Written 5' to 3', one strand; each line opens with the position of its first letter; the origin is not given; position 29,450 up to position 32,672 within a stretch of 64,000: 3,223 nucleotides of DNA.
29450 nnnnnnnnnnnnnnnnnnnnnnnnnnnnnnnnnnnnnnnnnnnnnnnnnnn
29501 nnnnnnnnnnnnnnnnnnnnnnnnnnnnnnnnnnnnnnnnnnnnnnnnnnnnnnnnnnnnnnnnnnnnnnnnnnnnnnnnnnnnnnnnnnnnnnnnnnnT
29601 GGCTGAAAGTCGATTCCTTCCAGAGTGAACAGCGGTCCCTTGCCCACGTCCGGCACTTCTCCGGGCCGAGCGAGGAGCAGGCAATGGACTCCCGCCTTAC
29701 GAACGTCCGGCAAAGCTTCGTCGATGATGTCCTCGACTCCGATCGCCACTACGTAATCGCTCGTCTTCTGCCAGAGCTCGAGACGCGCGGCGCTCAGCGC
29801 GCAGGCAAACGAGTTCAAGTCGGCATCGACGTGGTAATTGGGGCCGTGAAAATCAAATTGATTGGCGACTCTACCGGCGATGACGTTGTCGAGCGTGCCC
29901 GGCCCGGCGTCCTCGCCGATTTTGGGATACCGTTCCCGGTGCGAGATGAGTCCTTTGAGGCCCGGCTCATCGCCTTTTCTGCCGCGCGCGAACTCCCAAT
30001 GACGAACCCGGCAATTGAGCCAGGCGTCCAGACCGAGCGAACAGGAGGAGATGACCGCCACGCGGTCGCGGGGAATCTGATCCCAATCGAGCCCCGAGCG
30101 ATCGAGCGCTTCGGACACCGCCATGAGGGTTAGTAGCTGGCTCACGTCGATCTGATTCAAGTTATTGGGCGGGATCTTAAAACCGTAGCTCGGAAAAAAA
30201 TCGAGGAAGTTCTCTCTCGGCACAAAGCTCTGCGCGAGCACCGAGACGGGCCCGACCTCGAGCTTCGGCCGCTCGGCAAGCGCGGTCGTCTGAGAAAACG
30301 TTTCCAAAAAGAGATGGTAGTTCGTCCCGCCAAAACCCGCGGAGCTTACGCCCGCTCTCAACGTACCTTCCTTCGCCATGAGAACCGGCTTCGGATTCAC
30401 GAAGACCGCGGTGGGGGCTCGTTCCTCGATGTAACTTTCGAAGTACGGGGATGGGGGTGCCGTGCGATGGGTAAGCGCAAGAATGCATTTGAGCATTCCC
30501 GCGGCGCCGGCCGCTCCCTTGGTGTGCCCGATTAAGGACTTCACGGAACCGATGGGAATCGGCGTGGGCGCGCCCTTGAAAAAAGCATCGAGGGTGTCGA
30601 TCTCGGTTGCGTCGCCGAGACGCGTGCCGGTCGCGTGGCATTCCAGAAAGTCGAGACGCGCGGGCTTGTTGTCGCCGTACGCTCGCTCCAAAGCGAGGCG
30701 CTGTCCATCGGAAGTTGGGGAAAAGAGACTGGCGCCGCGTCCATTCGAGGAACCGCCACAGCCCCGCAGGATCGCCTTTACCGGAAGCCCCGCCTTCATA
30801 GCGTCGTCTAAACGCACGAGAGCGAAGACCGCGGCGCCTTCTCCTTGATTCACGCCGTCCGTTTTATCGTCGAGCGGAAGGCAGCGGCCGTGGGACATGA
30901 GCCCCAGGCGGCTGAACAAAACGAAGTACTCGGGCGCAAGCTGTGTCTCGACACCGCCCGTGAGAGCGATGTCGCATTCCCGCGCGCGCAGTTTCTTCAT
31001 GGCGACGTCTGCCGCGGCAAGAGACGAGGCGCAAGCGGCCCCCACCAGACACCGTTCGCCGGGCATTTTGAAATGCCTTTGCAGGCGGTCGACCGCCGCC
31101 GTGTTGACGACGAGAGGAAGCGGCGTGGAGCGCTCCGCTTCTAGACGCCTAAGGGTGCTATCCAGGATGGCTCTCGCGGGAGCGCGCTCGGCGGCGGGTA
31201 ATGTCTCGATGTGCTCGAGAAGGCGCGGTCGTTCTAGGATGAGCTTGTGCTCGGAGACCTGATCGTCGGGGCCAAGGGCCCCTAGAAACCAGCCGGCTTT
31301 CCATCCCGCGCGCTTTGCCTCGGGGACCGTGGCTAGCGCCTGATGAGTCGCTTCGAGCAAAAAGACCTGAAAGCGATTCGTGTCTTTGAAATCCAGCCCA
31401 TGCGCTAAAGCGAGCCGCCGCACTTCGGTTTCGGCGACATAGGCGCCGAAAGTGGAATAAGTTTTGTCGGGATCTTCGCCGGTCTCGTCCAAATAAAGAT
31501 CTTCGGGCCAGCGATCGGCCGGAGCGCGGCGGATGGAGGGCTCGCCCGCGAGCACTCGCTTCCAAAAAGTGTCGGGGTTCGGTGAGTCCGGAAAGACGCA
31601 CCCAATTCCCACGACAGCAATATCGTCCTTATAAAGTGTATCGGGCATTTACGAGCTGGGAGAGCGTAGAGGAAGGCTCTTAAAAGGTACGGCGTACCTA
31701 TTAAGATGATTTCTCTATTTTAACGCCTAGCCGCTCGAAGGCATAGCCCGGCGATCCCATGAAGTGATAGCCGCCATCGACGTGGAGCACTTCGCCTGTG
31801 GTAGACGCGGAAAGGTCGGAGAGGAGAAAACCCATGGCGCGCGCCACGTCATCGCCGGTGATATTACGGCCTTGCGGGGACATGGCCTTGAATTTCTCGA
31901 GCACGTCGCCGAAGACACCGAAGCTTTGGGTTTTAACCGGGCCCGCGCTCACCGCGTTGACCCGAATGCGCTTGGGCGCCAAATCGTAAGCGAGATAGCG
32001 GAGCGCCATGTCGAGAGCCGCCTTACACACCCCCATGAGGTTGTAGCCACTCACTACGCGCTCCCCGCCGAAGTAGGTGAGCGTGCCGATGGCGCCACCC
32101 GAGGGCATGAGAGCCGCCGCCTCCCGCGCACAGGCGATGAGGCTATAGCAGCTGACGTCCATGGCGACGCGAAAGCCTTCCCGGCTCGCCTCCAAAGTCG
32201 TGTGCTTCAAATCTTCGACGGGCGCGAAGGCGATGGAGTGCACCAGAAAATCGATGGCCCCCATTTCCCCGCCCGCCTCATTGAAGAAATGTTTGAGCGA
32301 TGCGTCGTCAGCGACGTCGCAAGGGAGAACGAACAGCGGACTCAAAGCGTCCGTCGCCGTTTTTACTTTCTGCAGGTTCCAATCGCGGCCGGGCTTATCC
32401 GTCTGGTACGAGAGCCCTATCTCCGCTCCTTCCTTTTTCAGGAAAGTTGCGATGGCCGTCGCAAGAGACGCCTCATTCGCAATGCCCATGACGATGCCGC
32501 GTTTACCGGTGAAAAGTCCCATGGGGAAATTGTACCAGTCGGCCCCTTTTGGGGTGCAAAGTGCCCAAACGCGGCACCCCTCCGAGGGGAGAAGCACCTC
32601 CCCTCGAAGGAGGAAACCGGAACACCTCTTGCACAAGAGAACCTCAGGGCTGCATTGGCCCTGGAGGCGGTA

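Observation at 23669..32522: PfaA-like secondary-lipid synthase split into a stand-alone KS and an AT-ACP-KR-DH protein, flanked by FabI-like and OYE ene-reductases and a short acyl-AMP ligase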

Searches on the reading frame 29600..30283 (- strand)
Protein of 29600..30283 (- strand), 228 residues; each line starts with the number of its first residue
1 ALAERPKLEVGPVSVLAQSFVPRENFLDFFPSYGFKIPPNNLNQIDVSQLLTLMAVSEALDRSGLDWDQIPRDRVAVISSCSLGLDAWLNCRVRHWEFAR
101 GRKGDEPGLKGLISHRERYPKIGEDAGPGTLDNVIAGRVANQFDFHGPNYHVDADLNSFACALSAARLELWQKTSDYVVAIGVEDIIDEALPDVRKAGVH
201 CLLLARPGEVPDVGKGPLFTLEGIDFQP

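Call 25: search_solved_structures(query=window:29600-30280:-, max_evalue=0.01, show_alignments=2)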
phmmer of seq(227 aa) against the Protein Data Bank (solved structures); distinct sequences matched with E-value up to 0.01: 5.
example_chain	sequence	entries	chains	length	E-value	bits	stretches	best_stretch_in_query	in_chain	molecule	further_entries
8cg4_A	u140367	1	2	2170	0.00013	24.6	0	27-79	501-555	Norsolorinic acid synthase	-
9f48_A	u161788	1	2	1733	0.0018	20.8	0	127-187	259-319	Polyketide synthase Pks13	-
6fik_A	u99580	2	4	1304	0.0049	19.4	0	130-183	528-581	Polyketide synthase | Non-reducing polyketide synthase CTB1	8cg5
8cg6_A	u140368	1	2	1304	0.0049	19.4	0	130-183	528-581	Non-reducing polyketide synthase CTB1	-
6fij_A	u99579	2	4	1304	0.0049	19.4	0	130-183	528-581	Polyketide synthase | Non-reducing polyketide synthase CTB1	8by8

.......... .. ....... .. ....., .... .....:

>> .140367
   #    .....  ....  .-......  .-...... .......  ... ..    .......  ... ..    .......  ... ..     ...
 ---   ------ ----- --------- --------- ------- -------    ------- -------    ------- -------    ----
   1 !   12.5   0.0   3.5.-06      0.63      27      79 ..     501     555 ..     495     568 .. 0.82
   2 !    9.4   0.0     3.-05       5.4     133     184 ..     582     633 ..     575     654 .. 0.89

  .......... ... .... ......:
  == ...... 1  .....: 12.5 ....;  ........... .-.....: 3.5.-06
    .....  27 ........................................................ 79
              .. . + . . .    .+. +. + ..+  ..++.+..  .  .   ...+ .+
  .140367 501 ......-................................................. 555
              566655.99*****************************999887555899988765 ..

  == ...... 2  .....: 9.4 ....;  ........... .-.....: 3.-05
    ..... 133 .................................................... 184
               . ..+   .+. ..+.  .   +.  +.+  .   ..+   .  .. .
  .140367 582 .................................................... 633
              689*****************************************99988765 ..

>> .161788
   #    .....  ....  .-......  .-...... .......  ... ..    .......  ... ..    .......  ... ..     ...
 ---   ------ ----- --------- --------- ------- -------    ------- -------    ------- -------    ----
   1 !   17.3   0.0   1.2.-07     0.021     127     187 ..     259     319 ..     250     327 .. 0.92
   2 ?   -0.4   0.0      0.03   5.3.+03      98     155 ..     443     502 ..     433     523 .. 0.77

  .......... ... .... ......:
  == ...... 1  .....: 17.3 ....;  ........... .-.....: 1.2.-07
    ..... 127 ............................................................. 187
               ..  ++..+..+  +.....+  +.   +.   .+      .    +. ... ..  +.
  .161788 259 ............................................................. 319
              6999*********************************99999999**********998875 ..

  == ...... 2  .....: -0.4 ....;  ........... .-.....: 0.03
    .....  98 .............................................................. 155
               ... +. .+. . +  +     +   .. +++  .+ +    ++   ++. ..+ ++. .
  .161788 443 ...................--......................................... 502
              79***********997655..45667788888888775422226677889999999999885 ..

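Call 92: search_protein_representatives(protein=window:29600-30283:-)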
Query: 228 residues. Proteins with E-value up to 0.001 (for the whole library): 1991; up to 1e-10: 343; up to 1e-30: 11. The best 150 are listed.
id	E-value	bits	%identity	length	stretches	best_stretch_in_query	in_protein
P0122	4.8e-102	356.6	78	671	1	2-228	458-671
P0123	3.9e-45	170.3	41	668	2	8-214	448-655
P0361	2.3e-41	158.0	44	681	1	13-209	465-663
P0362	1.5e-38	148.8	40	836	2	13-205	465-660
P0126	1.5e-37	145.5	38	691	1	7-227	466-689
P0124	1.4e-35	139.1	40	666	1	13-220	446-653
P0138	1.5e-32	129.2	39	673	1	12-205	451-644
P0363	2.5e-32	128.4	36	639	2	25-215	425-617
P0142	3.4e-32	128.0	41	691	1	12-205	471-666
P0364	4.7e-32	127.5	41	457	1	15-205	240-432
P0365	6.8e-31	123.7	35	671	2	4-206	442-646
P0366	3.4e-30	121.4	40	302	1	12-205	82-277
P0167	5.2e-28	114.3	37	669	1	33-226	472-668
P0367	1.3e-27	113.0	36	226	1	34-210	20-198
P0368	5.9e-27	110.8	40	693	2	36-205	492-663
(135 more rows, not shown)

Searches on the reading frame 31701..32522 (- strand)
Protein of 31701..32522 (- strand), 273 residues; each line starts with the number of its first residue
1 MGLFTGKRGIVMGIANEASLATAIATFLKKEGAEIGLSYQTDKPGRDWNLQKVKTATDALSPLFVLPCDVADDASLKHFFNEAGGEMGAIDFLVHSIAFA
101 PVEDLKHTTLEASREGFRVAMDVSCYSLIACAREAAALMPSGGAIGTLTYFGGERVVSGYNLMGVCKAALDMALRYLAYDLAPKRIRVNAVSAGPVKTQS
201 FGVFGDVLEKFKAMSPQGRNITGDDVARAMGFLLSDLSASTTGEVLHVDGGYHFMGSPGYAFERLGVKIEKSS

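Call 44: find_homologous_proteins(query=window:31701-32522:-, max_evalue=1e-40)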
Query window:31701-32522:- (273 aa): 7786 proteins with E <= 1e-40 among 8000 candidates; the best 120 are listed.
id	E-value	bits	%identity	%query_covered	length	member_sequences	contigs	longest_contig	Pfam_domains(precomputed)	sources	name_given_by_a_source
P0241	9.2e-162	555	91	100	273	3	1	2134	PF13561.13,PF00106.32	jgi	-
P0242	4.9e-157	539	89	100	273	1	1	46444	PF13561.13,PF00106.32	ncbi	-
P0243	2.0e-143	495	82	96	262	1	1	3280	PF13561.13,PF00106.32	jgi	jgi:enoyl-[acyl-carrier protein] reductase I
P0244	1.5e-138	479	79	99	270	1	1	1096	PF13561.13,PF00106.32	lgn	-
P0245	1.1e-119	417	76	95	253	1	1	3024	PF13561.13,PF00106.32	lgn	-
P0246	6.2e-105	368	63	97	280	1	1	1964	PF13561.13,PF00106.32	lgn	-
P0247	2.6e-101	357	59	98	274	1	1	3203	PF13561.13,PF00106.32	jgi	jgi:enoyl-[acyl-carrier protein] reductase I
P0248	7.4e-101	355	59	100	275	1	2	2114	PF13561.13,PF00106.32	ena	-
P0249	1.7e-100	354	60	98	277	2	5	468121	PF13561.13,PF00106.32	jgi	jgi:enoyl-[acyl-carrier protein] reductase I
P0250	2.1e-100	354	60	99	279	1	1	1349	PF13561.13,PF00106.32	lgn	-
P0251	2.6e-100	353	59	99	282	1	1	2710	PF13561.13,PF00106.32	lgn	-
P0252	6.4e-100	352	57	99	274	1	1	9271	PF13561.13,PF00106.32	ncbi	-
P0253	2.3e-99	350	60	98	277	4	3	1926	PF13561.13,PF00106.32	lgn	-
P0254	2.5e-99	350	58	99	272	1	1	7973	PF13561.13,PF00106.32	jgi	jgi:enoyl-[acyl-carrier protein] reductase I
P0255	3.9e-99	349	60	99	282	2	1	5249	PF13561.13,PF00106.32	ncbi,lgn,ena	-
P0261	5.0e-98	346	59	99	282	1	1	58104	PF13561.13,PF00106.32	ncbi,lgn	-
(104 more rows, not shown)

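Call 45: find_encoding_contigs(protein=P0243, flank=5000, max_places=2)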
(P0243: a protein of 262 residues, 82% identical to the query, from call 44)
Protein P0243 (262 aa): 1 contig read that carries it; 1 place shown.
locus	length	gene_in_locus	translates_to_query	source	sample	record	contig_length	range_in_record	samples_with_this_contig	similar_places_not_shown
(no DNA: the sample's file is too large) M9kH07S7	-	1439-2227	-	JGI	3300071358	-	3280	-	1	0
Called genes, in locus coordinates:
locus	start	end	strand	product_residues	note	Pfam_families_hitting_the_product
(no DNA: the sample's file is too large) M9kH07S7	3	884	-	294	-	?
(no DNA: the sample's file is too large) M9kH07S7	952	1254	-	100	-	-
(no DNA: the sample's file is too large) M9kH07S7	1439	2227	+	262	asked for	PF00106:adh_short, PF13561:adh_short_C2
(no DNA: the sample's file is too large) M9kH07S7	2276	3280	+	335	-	?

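Call 46: find_encoding_contigs(protein=P0245, flank=5000, max_places=2)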
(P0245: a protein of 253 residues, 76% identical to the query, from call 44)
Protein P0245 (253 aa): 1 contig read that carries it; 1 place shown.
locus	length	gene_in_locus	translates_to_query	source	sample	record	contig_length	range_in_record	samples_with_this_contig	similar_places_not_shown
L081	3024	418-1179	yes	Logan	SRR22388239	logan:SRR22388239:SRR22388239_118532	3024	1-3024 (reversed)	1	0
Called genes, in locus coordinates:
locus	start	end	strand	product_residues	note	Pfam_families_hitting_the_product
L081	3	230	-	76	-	?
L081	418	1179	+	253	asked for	PF00106:adh_short, PF13561:adh_short_C2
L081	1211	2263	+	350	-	PF01757:Acyl_transf_3 (faint), PF07786:HGSNAT_cat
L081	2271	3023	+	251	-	?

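Call 47: find_encoding_contigs(protein=P0249, flank=8000, max_places=2)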
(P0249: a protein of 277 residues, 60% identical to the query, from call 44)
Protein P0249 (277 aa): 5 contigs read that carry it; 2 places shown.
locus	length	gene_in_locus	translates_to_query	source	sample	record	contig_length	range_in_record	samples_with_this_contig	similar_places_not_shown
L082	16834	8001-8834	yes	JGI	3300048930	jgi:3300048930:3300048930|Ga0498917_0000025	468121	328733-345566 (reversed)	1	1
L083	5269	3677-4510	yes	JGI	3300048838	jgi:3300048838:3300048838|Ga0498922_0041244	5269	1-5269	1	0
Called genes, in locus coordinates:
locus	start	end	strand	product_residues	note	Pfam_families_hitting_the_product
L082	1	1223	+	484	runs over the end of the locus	PF07238:PilZ (weak), PF00571:CBS, PF00512:HisKA, PF02518:HATPase_c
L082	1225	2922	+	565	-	-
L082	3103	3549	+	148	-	PF14343:PrcB_C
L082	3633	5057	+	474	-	-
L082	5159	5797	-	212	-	-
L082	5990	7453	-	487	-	PF23500:DUF7133, PF07995:GSDH, PF22807:TrAA12 (weak)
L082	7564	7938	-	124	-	PF04241:DUF423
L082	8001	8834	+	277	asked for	PF00106:adh_short, PF13561:adh_short_C2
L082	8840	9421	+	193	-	PF02798:GST_N, PF13417:GST_N_3, PF13409:GST_N_2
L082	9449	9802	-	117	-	PF01910:Thiamine_BP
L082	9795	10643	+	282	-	PF00753:Lactamase_B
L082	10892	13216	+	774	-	PF00989:PAS, PF08447:PAS_3, PF08448:PAS_4, PF00989:PAS, PF08447:PAS_3, PF08448:PAS_4, PF13426:PAS_9, PF08447:PAS_3, +6 more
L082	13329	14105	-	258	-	PF03448:MgtE_N (weak)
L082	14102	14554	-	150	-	PF02050:FliJ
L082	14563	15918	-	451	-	PF00006:ATP-synt_ab, PF18269:T3SS_ATPase_C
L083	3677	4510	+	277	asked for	PF00106:adh_short, PF13561:adh_short_C2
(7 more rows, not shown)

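Call 49: find_encoding_contigs(protein=P0246, flank=5000, max_places=2)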
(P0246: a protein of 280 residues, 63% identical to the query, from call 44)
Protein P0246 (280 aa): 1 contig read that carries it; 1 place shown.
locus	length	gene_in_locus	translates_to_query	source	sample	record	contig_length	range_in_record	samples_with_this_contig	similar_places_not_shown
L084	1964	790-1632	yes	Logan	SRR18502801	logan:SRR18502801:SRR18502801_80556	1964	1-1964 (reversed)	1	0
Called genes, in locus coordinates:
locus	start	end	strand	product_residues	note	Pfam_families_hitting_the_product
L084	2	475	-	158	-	?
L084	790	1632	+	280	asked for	PF00106:adh_short, PF13561:adh_short_C2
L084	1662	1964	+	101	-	?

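Call 50: find_encoding_contigs(protein=P0261, flank=8000, max_places=2)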
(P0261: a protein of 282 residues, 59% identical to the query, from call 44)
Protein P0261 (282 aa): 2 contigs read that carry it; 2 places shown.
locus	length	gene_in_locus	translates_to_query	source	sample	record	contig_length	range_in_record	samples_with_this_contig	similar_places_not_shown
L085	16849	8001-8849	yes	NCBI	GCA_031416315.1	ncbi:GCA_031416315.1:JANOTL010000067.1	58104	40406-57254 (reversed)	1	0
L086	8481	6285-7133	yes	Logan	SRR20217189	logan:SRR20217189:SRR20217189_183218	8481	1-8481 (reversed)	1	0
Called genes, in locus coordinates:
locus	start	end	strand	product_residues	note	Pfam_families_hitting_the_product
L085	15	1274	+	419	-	PF00109:ketoacyl-synt, PF00108:Thiolase_N (weak), PF02801:Ketoacyl-synt_C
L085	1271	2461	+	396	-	PF00109:ketoacyl-synt, PF02801:Ketoacyl-synt_C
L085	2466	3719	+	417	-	PF01073:3Beta_HSD (weak), PF01370:Epimerase, PF07993:NAD_binding_4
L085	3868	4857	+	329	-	-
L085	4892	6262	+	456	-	-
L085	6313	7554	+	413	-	-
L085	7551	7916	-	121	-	PF04241:DUF423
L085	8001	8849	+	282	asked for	PF00106:adh_short, PF13561:adh_short_C2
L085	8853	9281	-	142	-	PF00072:Response_reg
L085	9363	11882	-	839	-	-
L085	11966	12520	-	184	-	PF13453:Zn_ribbon_TFIIB (faint)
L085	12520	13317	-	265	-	PF03448:MgtE_N (weak)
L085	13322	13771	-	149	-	PF02050:FliJ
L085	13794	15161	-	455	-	PF00006:ATP-synt_ab, PF18269:T3SS_ATPase_C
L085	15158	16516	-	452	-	PF02108:FliH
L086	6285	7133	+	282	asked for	PF00106:adh_short, PF13561:adh_short_C2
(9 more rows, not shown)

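Call 58: find_related_loci(query=A3, collection=metagenome_contigs, flank=10000)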
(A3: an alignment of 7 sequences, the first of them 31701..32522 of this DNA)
Query A3 (273 aa) in metagenome_contigs; peptide patterns used: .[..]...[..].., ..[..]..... (x = any residue, [..] = any of these).
181 stretches matched a pattern; 32 encode a relative of the query (tblastn E <= 1e-3); 32 distinct loci.
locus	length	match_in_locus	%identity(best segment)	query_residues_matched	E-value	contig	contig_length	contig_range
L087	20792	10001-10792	61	1-261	5e-102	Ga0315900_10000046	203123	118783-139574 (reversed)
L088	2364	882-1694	58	1-268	3e-106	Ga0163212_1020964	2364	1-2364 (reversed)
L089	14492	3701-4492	60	1-261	1e-101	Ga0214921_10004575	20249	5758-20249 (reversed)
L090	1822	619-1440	55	1-271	5e-107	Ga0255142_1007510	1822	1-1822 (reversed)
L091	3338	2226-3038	56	1-268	5e-103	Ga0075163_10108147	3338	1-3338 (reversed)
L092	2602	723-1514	60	1-261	2e-104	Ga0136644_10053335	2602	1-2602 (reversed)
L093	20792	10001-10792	60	1-261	8e-101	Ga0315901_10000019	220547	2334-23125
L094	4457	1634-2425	60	1-261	5e-101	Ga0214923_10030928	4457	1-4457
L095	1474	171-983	57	1-268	1e-106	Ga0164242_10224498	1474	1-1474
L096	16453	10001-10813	55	1-268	3e-98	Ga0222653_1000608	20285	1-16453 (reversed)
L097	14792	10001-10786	57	1-263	7e-92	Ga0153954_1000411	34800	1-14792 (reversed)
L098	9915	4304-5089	57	1-263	1e-91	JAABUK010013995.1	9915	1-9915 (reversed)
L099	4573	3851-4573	58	1-238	2e-91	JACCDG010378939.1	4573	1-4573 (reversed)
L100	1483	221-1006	57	1-263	7e-97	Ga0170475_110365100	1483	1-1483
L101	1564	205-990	56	1-263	2e-96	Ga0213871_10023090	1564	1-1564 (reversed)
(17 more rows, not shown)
